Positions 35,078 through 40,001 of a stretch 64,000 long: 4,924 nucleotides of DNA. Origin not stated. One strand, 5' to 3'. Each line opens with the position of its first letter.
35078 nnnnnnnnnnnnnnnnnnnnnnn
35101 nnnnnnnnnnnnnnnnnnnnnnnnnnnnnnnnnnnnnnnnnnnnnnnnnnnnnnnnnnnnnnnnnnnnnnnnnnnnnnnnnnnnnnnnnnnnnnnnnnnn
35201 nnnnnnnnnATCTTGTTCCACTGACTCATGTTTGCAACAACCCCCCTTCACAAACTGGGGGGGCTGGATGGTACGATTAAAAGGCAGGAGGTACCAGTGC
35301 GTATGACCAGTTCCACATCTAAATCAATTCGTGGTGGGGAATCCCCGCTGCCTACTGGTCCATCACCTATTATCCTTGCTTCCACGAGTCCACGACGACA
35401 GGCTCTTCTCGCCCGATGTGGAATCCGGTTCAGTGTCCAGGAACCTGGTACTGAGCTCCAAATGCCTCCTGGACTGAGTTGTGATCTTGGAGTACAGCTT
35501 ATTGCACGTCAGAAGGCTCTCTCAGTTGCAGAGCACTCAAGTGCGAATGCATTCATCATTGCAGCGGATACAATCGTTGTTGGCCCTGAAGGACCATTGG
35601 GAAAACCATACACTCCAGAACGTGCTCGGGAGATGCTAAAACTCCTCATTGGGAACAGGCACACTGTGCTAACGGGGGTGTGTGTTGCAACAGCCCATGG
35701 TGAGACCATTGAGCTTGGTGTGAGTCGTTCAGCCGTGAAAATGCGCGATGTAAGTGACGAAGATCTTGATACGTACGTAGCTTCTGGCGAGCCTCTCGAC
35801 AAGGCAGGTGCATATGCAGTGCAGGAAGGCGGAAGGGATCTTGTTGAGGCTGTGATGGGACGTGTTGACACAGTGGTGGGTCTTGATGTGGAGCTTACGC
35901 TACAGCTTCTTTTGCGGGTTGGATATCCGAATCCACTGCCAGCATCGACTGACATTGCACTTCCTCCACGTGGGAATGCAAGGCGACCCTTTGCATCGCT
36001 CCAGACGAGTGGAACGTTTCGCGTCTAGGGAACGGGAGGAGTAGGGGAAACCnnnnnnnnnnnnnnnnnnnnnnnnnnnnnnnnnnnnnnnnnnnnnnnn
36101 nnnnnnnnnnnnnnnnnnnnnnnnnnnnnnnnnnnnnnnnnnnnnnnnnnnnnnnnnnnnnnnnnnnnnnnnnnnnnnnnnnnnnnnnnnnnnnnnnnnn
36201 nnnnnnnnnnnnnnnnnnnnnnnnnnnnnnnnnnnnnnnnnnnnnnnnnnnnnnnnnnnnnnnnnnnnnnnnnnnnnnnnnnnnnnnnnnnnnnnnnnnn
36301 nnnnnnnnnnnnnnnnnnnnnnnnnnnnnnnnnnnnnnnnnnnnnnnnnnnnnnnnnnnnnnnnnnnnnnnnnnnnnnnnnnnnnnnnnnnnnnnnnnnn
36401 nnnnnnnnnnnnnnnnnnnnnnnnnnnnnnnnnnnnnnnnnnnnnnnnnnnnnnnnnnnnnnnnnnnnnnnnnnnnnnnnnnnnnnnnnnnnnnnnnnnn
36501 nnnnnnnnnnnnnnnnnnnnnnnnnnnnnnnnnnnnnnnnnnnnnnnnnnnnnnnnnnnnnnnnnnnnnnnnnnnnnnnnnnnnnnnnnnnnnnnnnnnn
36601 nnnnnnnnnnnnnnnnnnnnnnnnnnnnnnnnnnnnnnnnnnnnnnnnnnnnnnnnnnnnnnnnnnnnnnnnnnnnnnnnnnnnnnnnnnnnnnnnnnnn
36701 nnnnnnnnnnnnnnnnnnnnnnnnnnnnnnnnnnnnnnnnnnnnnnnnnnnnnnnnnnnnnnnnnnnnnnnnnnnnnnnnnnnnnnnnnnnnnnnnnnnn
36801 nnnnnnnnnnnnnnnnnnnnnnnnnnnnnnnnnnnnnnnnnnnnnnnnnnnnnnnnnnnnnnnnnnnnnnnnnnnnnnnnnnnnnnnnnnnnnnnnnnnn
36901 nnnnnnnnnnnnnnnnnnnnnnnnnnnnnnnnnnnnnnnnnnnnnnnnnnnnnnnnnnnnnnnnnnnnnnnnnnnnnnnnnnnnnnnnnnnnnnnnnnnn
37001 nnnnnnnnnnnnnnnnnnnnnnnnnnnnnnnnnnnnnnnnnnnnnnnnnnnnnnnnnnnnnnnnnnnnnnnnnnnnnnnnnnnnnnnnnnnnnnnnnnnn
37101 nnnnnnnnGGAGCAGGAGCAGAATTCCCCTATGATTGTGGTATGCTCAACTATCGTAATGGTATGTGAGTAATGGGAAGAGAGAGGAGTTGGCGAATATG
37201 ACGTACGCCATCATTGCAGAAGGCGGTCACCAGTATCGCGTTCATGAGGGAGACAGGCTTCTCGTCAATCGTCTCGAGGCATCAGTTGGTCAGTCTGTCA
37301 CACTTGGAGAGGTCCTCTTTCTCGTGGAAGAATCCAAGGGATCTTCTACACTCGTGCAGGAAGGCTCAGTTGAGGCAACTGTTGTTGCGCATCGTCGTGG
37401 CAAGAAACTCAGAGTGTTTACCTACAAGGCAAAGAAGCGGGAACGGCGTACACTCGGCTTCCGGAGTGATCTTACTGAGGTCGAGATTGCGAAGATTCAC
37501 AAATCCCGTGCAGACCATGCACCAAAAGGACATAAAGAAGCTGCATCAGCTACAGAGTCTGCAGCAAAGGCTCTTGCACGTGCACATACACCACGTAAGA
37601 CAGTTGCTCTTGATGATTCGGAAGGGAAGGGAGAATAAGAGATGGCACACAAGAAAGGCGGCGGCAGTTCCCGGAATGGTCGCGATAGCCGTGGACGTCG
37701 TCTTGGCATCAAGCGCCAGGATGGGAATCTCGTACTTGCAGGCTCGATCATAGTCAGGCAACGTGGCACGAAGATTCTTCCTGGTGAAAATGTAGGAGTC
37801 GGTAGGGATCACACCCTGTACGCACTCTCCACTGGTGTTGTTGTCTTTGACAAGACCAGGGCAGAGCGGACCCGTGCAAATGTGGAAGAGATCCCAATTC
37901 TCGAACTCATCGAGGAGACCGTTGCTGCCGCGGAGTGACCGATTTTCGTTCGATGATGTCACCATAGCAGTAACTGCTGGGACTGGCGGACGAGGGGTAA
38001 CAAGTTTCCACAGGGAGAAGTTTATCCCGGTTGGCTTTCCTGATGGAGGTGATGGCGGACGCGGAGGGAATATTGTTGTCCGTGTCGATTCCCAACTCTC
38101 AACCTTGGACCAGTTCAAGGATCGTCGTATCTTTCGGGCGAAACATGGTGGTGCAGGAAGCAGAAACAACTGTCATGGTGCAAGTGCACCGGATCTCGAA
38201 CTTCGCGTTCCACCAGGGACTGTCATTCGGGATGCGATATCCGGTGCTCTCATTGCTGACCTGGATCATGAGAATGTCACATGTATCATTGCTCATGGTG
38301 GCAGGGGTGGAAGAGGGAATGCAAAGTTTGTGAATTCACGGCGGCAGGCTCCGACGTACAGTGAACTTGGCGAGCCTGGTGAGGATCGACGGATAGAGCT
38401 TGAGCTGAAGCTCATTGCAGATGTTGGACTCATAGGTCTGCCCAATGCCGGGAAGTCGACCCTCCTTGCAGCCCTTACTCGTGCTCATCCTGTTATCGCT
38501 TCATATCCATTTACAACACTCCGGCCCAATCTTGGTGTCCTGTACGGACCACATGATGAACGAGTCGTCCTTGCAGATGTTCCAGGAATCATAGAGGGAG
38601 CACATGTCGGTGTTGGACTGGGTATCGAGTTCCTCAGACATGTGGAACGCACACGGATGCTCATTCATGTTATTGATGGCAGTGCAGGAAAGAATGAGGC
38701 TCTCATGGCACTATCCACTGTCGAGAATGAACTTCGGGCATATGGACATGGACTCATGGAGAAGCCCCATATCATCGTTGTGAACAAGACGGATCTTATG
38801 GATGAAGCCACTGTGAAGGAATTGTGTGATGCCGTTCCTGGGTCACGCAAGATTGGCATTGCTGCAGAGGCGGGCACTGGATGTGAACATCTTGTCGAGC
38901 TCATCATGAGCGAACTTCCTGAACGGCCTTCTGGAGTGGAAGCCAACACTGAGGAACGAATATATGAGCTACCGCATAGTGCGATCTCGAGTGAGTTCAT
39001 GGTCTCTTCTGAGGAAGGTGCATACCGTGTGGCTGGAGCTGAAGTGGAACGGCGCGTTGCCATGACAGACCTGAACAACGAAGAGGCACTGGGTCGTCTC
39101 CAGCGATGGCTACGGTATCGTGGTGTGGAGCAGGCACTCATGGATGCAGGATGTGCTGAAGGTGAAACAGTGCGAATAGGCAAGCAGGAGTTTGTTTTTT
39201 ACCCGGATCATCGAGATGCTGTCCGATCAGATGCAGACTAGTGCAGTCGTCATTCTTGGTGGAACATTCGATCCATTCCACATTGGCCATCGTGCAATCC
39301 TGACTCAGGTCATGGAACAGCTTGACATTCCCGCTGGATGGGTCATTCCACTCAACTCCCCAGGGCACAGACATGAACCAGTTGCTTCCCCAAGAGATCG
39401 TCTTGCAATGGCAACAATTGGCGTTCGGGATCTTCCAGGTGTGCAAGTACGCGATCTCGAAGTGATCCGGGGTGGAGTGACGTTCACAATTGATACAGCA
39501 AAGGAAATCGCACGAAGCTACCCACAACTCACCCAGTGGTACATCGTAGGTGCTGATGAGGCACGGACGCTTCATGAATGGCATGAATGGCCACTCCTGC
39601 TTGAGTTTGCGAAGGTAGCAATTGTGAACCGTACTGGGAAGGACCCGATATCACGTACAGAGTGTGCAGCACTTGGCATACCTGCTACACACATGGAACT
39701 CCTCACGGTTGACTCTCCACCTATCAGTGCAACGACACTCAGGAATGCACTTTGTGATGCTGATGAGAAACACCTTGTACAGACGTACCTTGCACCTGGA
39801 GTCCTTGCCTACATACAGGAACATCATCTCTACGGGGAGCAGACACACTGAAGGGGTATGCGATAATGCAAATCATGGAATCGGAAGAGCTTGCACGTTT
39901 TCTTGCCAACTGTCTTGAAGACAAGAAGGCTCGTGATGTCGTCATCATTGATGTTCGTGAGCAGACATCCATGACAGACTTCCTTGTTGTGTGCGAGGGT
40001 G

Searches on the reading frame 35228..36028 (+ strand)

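Call 38: search_protein_families(library=pfam, proteins=[window:35228-36028:+], max_evalue=0.0001)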
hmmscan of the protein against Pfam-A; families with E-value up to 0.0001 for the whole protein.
window:35228-36028:+ (266 aa): 1 family
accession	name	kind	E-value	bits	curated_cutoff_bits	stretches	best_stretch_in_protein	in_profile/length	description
PF02545.19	Maf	-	8.4e-50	169.5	27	1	47-229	1-185/187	Maf-like protein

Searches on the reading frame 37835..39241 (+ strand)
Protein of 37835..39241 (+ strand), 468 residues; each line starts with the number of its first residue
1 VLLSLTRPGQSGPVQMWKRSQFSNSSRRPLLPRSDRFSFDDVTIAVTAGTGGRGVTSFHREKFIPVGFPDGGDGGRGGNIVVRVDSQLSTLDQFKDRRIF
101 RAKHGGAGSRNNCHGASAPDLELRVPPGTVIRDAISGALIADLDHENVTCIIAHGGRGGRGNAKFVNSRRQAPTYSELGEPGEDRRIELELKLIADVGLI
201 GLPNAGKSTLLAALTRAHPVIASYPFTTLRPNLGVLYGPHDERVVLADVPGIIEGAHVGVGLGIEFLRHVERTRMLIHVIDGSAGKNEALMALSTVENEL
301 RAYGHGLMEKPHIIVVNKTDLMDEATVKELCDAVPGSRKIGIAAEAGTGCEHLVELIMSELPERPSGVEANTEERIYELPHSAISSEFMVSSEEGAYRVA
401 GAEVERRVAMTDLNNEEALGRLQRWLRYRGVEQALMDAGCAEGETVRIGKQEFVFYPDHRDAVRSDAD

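Call 38: search_protein_families(library=pfam, proteins=[window:37835-39241:+], max_evalue=0.0001)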
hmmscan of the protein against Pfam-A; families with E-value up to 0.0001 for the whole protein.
window:37835-39241:+ (468 aa): 4 families
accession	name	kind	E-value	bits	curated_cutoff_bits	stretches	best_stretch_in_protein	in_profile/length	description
PF01018.28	GTP1_OBG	-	1.5e-55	187.5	27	1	40-193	2-155/155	GTP1/OBG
PF01926.29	MMR_HSR1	-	2.4e-24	86.1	21.9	1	196-318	1-113/113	50S ribosome-binding GTPase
PF09269.16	DUF1967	-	1.2e-20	73.7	27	1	390-455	3-70/70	Domain of unknown function (DUF1967)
PF02421.24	FeoB_N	-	5.9e-09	36.1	27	1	197-328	3-124/156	Ferrous iron transport protein B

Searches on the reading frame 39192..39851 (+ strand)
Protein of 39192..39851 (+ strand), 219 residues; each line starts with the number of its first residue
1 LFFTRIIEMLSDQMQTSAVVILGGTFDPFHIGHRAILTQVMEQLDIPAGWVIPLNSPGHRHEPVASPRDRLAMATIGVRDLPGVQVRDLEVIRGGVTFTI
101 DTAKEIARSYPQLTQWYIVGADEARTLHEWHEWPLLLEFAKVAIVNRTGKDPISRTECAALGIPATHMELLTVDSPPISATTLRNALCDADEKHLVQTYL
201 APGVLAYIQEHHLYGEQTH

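Call 38: search_protein_families(library=pfam, proteins=[window:39192-39851:+], max_evalue=0.0001)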
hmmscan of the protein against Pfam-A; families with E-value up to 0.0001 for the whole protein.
window:39192-39851:+ (219 aa): 1 family
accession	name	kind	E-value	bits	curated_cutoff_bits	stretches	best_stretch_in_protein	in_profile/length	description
PF01467.32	CTP_transf_like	-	3.4e-17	63.3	21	1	21-185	1-132/133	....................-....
